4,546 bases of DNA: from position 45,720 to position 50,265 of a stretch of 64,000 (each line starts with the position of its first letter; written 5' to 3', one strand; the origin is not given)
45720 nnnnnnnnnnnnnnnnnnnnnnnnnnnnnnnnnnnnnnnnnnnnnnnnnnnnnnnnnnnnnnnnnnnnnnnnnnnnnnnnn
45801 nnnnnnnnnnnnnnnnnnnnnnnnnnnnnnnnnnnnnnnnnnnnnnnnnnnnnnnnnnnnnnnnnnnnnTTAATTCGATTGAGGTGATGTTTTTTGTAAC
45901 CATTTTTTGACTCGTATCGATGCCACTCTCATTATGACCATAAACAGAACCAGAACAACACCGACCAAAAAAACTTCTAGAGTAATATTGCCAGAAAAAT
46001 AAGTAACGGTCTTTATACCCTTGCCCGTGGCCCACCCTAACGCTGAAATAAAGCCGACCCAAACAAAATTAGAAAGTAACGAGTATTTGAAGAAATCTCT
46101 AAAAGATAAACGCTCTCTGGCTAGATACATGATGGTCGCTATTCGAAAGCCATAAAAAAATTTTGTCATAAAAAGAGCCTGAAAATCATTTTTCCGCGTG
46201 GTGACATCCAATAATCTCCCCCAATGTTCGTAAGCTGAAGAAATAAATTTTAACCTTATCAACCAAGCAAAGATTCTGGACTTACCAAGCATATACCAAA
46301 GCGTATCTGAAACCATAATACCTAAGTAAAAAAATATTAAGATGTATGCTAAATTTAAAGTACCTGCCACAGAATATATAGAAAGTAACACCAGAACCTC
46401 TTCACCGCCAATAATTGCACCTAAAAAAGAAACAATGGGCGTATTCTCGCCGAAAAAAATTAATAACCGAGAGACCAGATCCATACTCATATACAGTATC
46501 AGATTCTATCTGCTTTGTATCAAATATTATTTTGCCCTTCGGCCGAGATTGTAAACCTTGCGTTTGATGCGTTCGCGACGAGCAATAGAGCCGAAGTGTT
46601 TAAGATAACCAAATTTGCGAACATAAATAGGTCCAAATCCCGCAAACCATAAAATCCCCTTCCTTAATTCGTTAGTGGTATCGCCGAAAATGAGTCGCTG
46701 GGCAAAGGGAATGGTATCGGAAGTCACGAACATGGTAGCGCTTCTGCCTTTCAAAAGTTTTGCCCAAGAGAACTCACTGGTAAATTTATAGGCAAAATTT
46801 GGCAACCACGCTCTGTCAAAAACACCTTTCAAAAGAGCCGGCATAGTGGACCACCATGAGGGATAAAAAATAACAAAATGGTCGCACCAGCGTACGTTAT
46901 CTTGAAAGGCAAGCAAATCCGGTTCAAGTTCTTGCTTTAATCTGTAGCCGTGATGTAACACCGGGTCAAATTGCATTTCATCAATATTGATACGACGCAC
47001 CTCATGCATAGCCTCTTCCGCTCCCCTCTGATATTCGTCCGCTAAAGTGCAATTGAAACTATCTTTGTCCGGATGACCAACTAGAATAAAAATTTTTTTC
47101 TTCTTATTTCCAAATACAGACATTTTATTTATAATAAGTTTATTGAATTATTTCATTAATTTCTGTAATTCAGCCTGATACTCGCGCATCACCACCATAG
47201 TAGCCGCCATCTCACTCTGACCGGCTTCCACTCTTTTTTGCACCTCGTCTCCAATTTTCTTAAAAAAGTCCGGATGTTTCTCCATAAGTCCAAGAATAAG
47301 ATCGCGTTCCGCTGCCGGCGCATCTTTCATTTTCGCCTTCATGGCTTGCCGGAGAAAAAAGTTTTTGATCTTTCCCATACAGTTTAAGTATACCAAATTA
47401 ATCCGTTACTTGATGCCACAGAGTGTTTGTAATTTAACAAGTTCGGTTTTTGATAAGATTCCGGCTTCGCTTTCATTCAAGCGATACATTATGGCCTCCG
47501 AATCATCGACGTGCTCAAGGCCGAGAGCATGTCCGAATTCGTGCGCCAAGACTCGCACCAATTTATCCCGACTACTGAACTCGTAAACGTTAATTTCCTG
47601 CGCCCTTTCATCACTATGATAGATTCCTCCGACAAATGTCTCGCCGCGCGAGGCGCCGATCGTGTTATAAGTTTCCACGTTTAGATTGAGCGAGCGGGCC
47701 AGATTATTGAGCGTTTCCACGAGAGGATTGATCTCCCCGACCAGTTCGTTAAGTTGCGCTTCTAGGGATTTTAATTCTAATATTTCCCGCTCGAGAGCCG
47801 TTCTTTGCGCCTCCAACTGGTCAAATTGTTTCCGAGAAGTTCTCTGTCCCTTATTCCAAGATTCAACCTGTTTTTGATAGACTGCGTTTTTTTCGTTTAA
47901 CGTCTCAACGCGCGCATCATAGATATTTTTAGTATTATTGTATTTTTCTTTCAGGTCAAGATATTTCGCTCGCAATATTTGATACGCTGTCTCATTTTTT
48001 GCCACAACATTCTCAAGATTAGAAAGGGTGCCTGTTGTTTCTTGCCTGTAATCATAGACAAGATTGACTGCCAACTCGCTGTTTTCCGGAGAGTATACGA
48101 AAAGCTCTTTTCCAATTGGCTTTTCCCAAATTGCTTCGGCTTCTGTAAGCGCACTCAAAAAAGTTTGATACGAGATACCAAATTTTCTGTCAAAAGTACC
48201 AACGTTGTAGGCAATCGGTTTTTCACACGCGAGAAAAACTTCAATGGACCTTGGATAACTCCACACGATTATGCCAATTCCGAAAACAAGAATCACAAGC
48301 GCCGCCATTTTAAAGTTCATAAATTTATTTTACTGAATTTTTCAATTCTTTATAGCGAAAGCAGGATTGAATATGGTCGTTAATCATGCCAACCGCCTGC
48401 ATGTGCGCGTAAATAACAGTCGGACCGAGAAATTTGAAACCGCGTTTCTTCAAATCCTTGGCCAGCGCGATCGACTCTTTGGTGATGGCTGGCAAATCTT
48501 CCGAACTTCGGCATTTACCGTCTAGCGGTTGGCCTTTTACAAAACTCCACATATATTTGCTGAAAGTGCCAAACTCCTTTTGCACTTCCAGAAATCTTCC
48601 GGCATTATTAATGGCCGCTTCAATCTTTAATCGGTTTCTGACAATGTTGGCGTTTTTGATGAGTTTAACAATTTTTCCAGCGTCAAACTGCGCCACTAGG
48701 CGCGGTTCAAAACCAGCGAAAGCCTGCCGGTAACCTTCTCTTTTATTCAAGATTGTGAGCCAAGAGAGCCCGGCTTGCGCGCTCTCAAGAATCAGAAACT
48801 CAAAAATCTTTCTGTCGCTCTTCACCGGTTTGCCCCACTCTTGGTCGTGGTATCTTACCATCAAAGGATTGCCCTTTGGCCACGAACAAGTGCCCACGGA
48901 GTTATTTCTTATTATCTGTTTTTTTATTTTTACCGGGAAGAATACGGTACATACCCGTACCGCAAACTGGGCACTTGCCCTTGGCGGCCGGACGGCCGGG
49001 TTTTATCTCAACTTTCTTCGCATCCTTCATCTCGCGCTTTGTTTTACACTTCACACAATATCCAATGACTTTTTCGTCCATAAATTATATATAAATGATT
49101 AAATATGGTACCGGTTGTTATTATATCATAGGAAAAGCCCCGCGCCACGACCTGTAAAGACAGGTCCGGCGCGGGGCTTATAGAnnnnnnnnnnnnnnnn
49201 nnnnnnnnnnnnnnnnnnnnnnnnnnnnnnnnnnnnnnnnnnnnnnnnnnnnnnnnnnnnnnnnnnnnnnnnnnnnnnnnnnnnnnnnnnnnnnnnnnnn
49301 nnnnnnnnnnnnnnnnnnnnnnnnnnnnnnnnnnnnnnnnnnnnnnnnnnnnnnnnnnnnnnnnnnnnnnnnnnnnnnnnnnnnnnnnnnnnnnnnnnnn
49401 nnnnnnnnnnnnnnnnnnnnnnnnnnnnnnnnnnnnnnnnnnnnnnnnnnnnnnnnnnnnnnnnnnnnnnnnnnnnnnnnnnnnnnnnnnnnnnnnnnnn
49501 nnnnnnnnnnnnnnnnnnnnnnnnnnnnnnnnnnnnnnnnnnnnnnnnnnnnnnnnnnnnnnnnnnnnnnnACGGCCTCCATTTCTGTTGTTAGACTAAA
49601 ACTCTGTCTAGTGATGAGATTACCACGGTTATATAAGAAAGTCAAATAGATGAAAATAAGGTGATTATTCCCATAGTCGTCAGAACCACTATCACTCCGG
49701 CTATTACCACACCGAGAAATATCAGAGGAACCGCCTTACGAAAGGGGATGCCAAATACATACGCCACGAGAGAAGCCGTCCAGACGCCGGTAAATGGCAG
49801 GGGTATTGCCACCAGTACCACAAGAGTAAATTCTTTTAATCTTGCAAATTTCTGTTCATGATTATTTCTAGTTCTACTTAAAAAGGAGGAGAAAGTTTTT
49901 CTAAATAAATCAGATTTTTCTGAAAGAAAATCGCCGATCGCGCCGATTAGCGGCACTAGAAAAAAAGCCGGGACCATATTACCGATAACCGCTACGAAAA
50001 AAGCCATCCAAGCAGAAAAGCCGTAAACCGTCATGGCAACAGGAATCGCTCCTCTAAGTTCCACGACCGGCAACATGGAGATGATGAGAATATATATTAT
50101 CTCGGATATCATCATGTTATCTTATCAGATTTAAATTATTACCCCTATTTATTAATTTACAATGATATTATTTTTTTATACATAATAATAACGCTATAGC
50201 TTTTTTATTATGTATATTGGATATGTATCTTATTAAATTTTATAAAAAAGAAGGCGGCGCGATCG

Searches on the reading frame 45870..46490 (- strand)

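Call 62: search_protein_families(library=pfam, proteins=[window:45870-46490:-], max_evalue=0.0001)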
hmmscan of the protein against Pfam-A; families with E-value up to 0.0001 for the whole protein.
window:45870-46490:- (206 aa): 1 family
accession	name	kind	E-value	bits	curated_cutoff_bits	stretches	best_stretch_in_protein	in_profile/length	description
PF09335.16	VTT_dom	-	2.9e-06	28.2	33.9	1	42-153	10-122/123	VTT domain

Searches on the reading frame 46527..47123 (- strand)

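Call 63: search_protein_families(library=pfam, proteins=[window:46527-47123:-], max_evalue=0.0001)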
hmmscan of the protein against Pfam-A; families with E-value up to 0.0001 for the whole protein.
window:46527-47123:- (198 aa): 2 families
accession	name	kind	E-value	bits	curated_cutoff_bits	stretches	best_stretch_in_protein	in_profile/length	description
PF02525.22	Flavodoxin_2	-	8.3e-30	104.4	27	1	9-166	1-170/198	Flavodoxin-like fold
PF03358.20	FMN_red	-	4.5e-15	56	24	1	10-106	2-97/152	NADPH-dependent FMN reductase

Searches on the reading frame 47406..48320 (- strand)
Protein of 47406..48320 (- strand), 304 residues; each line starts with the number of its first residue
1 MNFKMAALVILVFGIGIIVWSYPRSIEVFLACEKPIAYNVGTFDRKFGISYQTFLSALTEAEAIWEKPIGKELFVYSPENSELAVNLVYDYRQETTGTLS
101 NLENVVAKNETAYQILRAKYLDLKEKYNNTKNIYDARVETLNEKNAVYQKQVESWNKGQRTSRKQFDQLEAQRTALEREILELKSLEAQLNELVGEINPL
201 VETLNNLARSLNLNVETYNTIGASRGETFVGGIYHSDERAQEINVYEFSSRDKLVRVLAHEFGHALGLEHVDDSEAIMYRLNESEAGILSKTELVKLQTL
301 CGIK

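Call 63: search_protein_families(library=pfam, proteins=[window:47406-48320:-], max_evalue=0.0001)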
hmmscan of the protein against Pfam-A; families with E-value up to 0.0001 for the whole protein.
window:47406-48320:- (304 aa): 1 family
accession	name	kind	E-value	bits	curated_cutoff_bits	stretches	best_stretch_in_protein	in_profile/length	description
PF00413.30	Peptidase_M10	-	3.6e-09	37.1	24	1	235-283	89-137/159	Matrixin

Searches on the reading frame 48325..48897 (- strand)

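Call 63: search_protein_families(library=pfam, proteins=[window:48325-48897:-], max_evalue=0.0001)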
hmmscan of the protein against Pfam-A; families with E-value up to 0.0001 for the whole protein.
window:48325-48897:- (190 aa): 1 family
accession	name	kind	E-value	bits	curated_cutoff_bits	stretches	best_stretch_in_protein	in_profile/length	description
PF03352.18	Adenine_glyco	-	1.9e-77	259.6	25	1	6-181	1-176/177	Methyladenine glycosylase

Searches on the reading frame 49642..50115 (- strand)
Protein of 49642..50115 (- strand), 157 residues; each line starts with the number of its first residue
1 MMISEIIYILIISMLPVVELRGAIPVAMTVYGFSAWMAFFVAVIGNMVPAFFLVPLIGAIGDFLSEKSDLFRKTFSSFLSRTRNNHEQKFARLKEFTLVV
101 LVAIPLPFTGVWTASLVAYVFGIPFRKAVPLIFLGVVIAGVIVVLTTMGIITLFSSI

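Call 63: search_protein_families(library=pfam, proteins=[window:49642-50115:-], max_evalue=0.0001)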
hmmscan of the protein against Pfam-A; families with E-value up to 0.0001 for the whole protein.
window:49642-50115:- (157 aa): 1 family
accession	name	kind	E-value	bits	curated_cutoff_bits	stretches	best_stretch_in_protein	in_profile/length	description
PF06695.16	Sm_multidrug_ex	-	8e-33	114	30.7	1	19-142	1-121/121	Putative small multi-drug export protein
